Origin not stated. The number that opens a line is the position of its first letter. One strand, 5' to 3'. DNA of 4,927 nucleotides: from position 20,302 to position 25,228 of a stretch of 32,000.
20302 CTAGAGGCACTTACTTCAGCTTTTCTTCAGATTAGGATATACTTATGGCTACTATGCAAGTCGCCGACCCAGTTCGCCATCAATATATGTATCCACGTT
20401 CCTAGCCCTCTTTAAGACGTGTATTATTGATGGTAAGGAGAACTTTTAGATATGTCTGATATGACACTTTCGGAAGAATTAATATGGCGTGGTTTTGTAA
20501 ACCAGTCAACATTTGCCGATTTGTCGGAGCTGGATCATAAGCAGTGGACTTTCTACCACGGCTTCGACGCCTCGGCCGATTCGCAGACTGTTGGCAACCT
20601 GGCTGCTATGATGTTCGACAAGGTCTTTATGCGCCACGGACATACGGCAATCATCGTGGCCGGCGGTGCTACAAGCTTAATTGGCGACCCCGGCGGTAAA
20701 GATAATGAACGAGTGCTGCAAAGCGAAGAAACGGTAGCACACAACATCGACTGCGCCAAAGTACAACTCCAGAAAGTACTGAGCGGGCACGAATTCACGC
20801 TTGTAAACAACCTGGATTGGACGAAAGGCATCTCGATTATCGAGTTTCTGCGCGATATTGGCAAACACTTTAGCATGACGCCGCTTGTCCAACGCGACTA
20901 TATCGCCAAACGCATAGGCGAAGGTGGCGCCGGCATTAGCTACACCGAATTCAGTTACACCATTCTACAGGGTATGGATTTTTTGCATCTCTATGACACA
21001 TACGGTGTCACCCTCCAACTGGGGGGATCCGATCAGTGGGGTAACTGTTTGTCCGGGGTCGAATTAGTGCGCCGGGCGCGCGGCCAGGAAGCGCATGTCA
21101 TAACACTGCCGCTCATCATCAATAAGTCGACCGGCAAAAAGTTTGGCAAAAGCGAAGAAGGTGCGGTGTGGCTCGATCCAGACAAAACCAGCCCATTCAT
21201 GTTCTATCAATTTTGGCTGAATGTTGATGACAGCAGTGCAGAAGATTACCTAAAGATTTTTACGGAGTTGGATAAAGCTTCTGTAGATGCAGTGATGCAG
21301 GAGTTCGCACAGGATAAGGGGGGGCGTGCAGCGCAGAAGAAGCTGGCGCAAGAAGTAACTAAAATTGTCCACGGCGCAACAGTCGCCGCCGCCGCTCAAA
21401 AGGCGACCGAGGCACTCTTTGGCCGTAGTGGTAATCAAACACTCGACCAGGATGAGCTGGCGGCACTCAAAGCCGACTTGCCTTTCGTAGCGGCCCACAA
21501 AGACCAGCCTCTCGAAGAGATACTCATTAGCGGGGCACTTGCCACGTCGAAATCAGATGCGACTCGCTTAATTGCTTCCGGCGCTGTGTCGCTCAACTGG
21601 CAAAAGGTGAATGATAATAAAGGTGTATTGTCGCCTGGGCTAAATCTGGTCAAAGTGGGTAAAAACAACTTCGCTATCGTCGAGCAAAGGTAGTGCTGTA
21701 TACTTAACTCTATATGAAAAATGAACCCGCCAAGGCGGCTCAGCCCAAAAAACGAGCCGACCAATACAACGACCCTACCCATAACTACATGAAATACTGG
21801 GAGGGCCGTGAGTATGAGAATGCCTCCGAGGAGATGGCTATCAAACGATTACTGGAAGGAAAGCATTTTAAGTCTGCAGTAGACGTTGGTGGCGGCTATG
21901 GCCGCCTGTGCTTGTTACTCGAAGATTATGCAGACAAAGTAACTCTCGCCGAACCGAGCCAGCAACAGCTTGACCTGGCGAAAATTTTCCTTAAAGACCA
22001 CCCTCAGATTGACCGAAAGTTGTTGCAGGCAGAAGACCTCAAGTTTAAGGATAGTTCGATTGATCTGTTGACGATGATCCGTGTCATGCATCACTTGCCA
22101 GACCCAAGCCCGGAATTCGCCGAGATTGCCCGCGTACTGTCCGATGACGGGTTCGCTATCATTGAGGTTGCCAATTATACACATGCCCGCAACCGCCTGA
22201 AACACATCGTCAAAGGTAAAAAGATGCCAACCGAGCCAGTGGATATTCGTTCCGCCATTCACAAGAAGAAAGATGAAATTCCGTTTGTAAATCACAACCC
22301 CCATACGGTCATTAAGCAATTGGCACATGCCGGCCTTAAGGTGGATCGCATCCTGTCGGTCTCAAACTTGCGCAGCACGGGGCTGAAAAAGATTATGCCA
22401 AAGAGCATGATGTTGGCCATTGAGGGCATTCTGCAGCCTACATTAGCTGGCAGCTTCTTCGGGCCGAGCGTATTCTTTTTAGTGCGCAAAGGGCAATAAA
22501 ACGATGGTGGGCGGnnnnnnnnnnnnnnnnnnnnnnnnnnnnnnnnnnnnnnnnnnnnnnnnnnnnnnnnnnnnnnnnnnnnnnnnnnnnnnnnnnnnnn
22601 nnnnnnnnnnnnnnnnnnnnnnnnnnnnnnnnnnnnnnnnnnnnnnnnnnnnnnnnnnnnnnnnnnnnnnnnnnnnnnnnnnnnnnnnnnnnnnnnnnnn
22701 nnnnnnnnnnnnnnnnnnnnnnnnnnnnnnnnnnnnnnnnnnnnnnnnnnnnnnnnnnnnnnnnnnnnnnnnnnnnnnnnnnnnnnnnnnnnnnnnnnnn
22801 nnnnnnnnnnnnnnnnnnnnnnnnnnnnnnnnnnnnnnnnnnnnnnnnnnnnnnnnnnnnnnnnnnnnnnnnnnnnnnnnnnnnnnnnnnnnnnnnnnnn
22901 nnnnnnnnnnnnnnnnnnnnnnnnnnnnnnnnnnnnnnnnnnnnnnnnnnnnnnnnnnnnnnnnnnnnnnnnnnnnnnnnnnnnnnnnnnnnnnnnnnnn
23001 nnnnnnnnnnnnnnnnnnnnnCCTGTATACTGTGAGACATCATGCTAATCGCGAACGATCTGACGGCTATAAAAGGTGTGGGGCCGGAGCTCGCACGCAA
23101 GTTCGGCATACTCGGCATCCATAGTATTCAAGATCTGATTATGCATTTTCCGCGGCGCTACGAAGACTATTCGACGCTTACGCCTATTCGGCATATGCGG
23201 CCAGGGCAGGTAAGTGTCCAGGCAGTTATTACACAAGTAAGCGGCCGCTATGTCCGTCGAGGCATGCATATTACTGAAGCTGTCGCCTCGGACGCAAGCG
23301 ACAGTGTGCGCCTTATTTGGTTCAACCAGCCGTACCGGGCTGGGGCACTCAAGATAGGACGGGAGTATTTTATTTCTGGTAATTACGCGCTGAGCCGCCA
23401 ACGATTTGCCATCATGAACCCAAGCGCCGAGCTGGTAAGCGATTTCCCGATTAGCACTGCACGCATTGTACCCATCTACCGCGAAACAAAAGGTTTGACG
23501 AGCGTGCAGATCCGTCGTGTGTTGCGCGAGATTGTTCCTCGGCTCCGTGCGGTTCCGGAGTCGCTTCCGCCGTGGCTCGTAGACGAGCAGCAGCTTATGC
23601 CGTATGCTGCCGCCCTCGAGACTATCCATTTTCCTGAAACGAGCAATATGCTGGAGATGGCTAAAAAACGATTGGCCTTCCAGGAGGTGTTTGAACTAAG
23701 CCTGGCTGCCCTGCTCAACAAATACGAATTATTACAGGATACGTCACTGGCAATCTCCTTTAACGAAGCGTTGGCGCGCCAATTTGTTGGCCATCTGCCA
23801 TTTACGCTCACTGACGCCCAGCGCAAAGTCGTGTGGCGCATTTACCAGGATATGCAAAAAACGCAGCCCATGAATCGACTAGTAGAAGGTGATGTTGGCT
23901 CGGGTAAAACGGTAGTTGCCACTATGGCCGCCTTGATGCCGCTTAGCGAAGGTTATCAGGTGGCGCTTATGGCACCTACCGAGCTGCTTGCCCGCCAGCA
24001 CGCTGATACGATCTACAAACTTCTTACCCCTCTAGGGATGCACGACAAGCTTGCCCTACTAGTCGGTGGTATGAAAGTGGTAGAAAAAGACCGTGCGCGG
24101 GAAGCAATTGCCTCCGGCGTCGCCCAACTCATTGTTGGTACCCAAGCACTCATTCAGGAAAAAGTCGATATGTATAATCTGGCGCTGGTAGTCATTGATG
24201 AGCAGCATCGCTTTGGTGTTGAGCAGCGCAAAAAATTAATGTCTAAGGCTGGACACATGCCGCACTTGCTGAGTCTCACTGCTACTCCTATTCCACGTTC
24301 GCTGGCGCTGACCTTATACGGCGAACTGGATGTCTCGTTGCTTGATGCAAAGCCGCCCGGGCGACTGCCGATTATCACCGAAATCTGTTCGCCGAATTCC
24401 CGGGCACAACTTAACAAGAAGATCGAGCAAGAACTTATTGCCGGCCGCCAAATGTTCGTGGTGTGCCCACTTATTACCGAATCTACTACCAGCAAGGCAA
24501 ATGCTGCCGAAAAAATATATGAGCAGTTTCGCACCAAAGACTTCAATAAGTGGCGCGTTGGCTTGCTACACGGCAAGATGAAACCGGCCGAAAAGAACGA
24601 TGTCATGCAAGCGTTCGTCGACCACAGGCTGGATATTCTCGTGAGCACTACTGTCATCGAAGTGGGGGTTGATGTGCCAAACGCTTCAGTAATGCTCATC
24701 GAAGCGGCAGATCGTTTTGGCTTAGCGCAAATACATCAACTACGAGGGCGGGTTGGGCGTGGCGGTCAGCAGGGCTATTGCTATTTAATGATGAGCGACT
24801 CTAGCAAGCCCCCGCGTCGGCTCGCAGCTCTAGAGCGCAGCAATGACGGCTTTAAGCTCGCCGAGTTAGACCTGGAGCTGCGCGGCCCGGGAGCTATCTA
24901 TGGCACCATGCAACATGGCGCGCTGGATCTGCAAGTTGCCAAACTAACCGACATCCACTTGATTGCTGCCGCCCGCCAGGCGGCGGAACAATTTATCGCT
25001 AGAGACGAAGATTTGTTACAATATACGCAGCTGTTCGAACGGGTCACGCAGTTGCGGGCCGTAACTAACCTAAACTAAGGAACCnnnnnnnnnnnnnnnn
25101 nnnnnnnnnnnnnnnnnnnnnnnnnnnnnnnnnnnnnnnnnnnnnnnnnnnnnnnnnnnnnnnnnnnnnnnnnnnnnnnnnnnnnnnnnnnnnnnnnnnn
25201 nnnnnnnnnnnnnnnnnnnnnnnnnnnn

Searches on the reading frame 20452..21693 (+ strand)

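Call 97: search_protein_families(library=pfam, proteins=[window:20452-21693:+], max_evalue=0.001)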
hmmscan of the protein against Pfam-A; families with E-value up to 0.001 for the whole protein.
window:20452-21693:+ (413 aa): 2 families
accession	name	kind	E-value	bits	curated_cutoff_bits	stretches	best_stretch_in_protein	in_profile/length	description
PF00579.31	tRNA-synt_1b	-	3e-68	230.7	21.1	1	29-323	3-291/292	tRNA synthetases class I (W and Y)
PF22421.1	SYY_C-terminal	-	2.2e-06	27.9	27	1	336-395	2-62/83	Tyrosine--tRNA ligase SYY-like C-terminal domain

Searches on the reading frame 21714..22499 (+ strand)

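Call 97: search_protein_families(library=pfam, proteins=[window:21714-22499:+], max_evalue=0.001)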
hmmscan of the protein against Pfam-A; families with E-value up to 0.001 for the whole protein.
window:21714-22499:+ (261 aa): 6 families
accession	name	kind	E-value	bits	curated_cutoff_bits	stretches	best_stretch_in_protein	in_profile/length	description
PF08241.18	Methyltransf_11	-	6.6e-17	62.4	21.2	1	56-150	1-95/95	Methyltransferase domain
PF13489.12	Methyltransf_23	-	1.6e-14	54.4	27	1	28-164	1-131/164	Methyltransferase domain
PF13649.12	Methyltransf_25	-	6.4e-13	49.7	27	1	56-146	2-97/97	Methyltransferase domain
PF08242.18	Methyltransf_12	-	2.1e-10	41.6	30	1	56-147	1-97/98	Methyltransferase domain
PF13847.12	Methyltransf_31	-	4.6e-07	30.1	27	1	55-170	7-127/145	Methyltransferase domain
PF01209.24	Ubie_methyltran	-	0.00023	21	20.1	1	43-153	39-155/233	ubiE/COQ5 methyltransferase family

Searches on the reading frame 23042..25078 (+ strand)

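Call 97: search_protein_families(library=pfam, proteins=[window:23042-25078:+], max_evalue=0.001)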
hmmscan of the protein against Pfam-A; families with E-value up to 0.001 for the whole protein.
window:23042-25078:+ (678 aa): 7 families
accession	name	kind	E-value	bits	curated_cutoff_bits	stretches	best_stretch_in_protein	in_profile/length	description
PF17191.10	RecG_wedge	-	9.2e-25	87.5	23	1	10-166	5-160/162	RecG wedge domain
PF00270.35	DEAD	-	1.8e-21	77.1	26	1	258-420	2-163/167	DEAD/DEAH box helicase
PF00271.37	Helicase_C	-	4.8e-19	69.1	23.5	1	467-575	14-110/110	Helicase conserved C-terminal domain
PF19833.4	RecG_dom3_C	-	4.2e-12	46.4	26.8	1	601-672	2-77/87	ATP-dependent DNA helicase RecG, domain 3, C-terminal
PF04851.21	ResIII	-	1.4e-09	38.6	22.5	1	255-416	3-162/164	Type III restriction enzyme, res subunit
PF13604.12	AAA_30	-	1.1e-05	25.7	27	1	256-404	2-113/191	AAA domain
PF22590.2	Cas3-like_C_2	-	3.6e-05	24.4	27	1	487-574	13-104/106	CRISPR-associated nuclease/helicase Cas3, C-terminal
